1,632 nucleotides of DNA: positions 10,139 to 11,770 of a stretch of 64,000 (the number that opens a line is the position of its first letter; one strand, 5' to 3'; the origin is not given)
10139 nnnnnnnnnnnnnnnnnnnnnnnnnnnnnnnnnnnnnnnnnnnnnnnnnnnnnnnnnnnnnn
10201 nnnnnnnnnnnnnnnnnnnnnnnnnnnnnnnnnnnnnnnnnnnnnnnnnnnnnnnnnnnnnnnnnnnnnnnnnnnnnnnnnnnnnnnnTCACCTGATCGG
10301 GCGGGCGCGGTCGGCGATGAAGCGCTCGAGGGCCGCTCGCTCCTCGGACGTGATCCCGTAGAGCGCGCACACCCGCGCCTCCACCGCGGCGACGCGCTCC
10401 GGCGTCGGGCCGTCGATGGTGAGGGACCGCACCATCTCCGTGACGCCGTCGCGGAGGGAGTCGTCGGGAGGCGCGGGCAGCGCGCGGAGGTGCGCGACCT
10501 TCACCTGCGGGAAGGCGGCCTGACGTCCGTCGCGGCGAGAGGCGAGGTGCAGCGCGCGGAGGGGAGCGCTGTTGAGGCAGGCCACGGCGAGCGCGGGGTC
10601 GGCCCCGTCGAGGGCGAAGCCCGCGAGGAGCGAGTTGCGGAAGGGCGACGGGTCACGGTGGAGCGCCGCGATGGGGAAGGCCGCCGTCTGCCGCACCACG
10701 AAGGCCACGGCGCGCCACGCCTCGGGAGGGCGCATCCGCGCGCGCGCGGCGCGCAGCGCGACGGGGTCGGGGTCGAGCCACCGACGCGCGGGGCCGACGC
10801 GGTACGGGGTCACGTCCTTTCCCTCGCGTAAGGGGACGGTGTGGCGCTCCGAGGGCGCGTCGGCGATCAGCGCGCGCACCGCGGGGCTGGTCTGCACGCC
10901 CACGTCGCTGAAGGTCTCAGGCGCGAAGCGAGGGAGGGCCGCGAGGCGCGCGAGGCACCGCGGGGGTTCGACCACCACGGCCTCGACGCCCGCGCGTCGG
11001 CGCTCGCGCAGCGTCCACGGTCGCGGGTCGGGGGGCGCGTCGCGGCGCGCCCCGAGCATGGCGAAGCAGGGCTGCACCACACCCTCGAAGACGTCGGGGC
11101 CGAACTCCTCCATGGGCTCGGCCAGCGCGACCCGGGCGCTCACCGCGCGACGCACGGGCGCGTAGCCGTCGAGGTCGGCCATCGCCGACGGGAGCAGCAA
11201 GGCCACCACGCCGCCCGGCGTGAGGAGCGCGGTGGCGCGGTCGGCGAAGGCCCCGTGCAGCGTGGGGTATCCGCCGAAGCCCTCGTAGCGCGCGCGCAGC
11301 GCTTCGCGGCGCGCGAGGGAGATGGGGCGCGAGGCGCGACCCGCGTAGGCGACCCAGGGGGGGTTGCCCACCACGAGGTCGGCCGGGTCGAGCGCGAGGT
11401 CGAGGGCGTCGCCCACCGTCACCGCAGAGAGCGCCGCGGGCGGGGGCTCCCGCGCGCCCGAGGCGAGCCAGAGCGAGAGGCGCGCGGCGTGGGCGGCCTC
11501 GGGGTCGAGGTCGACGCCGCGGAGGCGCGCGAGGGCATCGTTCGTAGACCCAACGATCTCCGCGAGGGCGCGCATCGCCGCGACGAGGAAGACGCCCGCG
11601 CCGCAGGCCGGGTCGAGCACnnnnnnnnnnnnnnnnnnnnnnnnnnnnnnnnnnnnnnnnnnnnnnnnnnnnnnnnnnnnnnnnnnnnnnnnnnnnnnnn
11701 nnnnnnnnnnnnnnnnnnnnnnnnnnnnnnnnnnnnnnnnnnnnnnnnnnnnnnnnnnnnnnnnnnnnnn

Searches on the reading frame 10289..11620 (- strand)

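Call 8: search_protein_families(library=pfam, proteins=[window:10289-11620:-], max_evalue=0.01)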
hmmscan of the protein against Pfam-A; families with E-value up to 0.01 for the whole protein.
window:10289-11620:- (443 aa): 4 families
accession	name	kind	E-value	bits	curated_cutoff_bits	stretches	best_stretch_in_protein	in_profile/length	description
PF07669.17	Eco57I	-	7.2e-08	33.2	25.3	1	81-152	76-142/171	Eco57I restriction-modification methylase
PF20473.4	MmeI_Mtase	-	1.3e-05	24.9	27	1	1-54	23-86/259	MmeI, DNA-methyltransferase domain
PF02384.22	N6_Mtase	-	0.00032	20.6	20.4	1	2-91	51-137/311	N-6 DNA Methylase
PF01170.24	UPF0020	-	0.0062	16.7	22.3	0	1-99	32-141/197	RMKL-like, methyltransferase domain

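Call 63: search_protein_families(library=padloc, proteins=[window:10289-11620:-], max_evalue=0.01)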
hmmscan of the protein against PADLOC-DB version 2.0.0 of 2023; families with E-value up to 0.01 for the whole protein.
window:10289-11620:- (443 aa): 20 families
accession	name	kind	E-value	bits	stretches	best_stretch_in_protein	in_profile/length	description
PDLC03338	MTase_II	-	3.2e-15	53.9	1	1-147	158-304/604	Type II methyltransferase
PDLC04134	mad2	-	6.2e-13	46.4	1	2-179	296-431/492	mads_2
PDLC03348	MTase_II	-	2.2e-10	37.7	1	1-195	250-455/727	Type II methyltransferase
PDLC03293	MTase_II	-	1.1e-08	32.3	1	2-162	42-181/427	Type II methyltransferase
PDLC03335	MTase_II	-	2.3e-08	31.2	1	1-159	106-271/607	Type II methyltransferase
PDLC02643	DrmMI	-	1.1e-07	28.1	0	2-21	605-624/1347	DrmMI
PDLC03630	REase_MTase_IIG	-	1.4e-06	24.5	1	1-52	409-468/1100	Type IIG restriction enzyme-methyltransferase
PDLC03313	MTase_II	-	5.3e-06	23.2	1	1-143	52-203/563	Type II methyltransferase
PDLC03226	MTase_II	-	0.0001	19.1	1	2-186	48-229/579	Type II methyltransferase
PDLC02527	PglX|PglXI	-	0.00019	17.3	0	74-193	551-661/1332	PglX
PDLC03267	MTase_II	-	0.00035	17.6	1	2-151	39-177/539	Type II methyltransferase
PDLC03627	REase_MTase_IIG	-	0.00036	16.4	0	2-35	411-444/1136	Type IIG restriction enzyme-methyltransferase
PDLC02529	PglX|PglXI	-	0.00075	15.3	1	1-53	231-293/1189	PglX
PDLC03328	MTase_II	-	0.0015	15.1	1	2-166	60-211/587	Type II methyltransferase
PDLC03618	REase_MTase_IIG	-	0.0024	13.2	0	33-64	669-700/1429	Type IIG restriction enzyme-methyltransferase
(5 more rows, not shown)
